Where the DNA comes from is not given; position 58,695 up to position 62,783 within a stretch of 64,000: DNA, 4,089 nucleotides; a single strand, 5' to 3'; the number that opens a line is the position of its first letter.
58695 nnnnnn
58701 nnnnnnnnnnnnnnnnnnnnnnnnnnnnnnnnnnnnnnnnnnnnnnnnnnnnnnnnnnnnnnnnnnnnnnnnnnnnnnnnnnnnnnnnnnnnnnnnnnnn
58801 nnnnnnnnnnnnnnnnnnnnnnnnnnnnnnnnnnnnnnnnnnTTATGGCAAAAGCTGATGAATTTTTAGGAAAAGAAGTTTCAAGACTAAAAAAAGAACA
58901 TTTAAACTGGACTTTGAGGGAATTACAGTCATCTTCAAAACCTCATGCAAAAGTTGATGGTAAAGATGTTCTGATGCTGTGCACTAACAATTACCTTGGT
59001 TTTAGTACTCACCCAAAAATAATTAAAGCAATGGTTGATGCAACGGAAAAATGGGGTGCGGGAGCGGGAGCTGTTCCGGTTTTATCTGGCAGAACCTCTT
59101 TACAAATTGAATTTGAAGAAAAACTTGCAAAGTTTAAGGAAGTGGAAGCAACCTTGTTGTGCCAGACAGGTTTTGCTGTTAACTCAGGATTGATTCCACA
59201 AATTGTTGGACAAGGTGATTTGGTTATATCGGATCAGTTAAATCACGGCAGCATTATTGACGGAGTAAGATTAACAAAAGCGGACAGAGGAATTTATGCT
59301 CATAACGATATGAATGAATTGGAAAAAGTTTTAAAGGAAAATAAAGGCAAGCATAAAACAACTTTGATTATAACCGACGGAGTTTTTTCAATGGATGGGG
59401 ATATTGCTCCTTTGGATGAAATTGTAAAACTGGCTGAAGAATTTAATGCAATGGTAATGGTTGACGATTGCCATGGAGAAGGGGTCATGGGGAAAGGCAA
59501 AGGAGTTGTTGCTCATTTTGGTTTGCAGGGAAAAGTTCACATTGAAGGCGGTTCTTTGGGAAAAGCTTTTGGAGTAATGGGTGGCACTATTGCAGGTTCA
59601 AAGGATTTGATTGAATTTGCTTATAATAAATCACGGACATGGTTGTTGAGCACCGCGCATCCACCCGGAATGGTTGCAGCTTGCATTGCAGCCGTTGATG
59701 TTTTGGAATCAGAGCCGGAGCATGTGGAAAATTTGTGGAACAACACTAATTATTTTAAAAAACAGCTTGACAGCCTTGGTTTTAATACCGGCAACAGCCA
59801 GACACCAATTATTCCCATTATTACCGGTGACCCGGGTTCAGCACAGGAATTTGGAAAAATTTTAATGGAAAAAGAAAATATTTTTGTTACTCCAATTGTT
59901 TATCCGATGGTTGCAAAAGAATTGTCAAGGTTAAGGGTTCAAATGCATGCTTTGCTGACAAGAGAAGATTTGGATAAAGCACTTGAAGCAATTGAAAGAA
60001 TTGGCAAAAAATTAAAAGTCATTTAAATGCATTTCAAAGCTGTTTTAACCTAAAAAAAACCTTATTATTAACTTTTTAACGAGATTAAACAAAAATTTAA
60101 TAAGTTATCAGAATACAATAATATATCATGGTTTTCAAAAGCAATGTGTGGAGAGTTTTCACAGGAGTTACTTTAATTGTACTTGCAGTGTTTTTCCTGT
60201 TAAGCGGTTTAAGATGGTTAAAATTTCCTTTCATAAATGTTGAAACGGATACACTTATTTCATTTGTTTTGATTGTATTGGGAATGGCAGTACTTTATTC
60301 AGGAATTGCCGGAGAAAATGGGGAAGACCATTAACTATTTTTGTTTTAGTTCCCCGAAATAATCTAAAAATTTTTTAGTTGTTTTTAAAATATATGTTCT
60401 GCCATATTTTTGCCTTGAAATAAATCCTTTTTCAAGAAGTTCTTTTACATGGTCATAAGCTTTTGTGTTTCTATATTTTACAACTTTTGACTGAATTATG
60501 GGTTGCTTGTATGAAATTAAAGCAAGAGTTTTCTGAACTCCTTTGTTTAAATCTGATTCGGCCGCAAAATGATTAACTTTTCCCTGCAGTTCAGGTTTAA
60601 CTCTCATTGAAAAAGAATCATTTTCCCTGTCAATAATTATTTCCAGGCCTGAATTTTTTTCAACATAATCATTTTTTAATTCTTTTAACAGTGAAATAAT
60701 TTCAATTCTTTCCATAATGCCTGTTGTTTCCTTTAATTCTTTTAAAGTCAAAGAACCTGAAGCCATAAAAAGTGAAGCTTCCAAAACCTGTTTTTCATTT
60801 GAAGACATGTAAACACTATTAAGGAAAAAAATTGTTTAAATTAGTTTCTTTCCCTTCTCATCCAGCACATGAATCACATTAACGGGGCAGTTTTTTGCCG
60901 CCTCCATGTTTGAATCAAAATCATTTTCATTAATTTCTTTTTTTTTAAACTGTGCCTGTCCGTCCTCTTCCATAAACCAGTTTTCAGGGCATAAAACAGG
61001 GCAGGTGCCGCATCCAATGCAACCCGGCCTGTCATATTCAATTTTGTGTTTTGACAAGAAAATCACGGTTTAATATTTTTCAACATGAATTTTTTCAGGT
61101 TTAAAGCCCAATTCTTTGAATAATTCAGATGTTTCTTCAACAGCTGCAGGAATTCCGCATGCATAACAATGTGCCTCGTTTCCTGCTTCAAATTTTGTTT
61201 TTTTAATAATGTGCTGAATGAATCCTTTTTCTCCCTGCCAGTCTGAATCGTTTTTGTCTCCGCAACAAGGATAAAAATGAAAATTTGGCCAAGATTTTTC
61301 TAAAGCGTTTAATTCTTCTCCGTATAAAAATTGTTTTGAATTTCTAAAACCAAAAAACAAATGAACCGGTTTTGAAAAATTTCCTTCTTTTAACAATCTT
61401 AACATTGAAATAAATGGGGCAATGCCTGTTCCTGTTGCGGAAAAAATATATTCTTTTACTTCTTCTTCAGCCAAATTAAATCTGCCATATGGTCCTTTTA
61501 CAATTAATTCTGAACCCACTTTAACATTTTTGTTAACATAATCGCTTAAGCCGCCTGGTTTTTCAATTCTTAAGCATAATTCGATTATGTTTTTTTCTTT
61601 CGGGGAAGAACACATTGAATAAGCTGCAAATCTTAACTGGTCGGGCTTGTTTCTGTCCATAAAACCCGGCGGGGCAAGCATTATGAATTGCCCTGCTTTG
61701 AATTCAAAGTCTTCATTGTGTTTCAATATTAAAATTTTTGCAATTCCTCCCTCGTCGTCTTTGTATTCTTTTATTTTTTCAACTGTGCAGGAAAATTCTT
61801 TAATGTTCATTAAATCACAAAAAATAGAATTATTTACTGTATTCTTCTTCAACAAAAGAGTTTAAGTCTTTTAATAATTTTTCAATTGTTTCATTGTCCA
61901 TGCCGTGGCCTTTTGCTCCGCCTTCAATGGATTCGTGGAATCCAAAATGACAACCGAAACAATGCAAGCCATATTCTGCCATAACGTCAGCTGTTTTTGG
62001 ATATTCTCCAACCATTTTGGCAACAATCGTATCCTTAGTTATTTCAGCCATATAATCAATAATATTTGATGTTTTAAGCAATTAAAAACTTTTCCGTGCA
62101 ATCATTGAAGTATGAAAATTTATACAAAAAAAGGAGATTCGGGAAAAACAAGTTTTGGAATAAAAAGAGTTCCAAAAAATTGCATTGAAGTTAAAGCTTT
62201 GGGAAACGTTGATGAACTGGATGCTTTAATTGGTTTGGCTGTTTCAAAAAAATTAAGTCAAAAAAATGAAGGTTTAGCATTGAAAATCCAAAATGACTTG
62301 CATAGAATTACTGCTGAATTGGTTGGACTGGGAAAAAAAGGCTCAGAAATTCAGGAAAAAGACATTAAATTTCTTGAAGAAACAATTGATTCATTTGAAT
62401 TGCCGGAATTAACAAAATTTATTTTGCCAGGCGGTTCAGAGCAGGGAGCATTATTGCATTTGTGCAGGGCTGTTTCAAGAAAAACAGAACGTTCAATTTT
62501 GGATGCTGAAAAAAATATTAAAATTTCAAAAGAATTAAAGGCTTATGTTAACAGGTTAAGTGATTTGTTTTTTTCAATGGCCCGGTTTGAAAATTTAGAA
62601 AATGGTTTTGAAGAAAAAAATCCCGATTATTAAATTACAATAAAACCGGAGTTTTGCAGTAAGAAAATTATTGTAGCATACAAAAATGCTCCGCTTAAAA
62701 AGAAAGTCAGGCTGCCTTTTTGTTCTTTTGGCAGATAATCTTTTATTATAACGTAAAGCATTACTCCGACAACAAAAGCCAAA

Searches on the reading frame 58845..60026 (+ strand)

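Call 65: search_protein_families(library=pfam, proteins=[window:58845-60026:+])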
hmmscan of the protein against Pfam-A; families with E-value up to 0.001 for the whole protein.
window:58845-60026:+ (393 aa): 2 families
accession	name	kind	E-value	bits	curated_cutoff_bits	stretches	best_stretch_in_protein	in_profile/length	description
PF00155.27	Aminotran_1_2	-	8e-60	203.4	19.7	1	40-383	1-361/361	Aminotransferase class I and II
PF01053.26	Cys_Met_Meta_PP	-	5.6e-06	25.6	27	1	89-215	56-181/381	Cys/Met metabolism PLP-dependent enzyme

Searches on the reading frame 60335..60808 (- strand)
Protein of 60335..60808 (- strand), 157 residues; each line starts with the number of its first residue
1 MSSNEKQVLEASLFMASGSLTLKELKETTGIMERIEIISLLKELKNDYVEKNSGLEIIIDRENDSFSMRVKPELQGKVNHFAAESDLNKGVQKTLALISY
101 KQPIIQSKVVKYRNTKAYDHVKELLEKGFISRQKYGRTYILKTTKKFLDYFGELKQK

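Call 65: search_protein_families(library=pfam, proteins=[window:60335-60808:-])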
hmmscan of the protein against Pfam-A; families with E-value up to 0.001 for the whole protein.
window:60335-60808:- (157 aa): 1 family
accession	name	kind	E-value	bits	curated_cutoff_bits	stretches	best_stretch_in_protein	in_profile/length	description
PF04079.22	SMC_ScpB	-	1.7e-32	112.7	27.4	1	8-152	2-150/160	Segregation and condensation complex subunit ScpB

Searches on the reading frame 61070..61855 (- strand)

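Call 65: search_protein_families(library=pfam, proteins=[window:61070-61855:-])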
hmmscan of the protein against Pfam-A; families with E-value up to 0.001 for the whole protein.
window:61070-61855:- (261 aa): 2 families
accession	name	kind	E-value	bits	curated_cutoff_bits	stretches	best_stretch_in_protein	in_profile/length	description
PF00175.26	NAD_binding_1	-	3.1e-22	79.7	22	1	140-240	3-105/109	Oxidoreductase NAD-binding domain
PF00970.30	FAD_binding_6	-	4.7e-09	36.9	21.1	1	46-127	24-98/99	Oxidoreductase FAD-binding domain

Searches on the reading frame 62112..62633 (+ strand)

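Call 65: search_protein_families(library=pfam, proteins=[window:62112-62633:+])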
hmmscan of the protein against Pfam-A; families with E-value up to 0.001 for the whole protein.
window:62112-62633:+ (173 aa): 1 family
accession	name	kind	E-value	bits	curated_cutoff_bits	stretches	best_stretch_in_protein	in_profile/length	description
PF01923.23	Cob_adeno_trans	-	9.2e-44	149.9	24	1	3-159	1-170/171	Cobalamin adenosyltransferase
